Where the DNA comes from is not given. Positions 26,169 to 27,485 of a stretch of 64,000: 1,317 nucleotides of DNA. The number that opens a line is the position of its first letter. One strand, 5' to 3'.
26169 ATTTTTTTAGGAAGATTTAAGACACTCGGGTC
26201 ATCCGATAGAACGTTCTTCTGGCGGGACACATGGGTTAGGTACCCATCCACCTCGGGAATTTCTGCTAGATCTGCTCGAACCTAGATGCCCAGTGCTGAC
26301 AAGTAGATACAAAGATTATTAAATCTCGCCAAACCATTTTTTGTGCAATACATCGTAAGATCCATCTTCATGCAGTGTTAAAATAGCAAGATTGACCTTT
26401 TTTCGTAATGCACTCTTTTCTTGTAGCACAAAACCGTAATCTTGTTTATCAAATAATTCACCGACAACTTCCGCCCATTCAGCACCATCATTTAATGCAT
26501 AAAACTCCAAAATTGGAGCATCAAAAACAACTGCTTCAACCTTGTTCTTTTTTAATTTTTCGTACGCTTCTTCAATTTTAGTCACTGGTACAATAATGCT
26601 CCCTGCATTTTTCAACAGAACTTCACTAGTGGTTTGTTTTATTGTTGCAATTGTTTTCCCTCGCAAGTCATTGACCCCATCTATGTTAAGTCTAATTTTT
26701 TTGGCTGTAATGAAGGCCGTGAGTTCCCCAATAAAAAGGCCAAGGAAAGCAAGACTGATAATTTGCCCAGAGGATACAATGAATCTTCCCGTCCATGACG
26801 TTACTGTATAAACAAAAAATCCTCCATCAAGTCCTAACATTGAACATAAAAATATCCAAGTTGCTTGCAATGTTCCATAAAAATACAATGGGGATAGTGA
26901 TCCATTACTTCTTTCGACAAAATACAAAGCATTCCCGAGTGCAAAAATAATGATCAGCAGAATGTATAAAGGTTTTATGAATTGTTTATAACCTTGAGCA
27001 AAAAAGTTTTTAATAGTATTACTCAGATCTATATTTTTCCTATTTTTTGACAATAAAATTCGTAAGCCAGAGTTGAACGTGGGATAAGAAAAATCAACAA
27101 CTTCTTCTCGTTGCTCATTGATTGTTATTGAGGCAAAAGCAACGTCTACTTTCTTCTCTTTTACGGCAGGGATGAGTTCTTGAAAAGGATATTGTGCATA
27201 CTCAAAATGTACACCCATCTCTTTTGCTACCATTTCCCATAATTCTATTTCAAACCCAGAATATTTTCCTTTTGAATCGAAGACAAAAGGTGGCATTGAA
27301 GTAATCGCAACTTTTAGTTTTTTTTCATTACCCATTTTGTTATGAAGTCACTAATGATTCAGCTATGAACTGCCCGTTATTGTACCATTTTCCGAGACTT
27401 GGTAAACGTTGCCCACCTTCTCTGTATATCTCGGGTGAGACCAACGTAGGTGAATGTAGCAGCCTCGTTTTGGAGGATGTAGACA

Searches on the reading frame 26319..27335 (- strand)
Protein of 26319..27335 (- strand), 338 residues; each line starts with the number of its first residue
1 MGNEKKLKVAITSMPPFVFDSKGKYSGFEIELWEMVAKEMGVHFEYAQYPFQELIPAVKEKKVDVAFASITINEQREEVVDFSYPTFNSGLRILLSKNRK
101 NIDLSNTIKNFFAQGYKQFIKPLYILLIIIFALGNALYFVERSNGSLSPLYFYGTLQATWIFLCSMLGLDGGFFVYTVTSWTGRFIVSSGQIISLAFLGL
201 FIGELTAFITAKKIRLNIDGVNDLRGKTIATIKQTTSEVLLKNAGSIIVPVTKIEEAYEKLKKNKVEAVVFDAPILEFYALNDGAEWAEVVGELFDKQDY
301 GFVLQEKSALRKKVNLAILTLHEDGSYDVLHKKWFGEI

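Call 49: search_protein_families(library=pfam, proteins=[window:26319-27335:-], max_evalue=0.001)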
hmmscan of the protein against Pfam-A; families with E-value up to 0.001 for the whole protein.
window:26319-27335:- (338 aa): 3 families
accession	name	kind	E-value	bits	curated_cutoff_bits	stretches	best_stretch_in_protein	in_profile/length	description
PF00497.25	SBP_bac_3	-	5.7e-35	120.4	26.4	1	8-337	2-132/132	Bacterial extracellular solute-binding proteins, family 3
PF10613.14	Lig_chan-Glu_bd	-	1.7e-11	44.7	30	1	6-98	2-114/115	Ligated ion channel L-glutamate- and glycine-binding site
PF00060.32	Lig_chan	-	4.4e-07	30.3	30.8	1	152-229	40-114/146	Ligand-gated ion channel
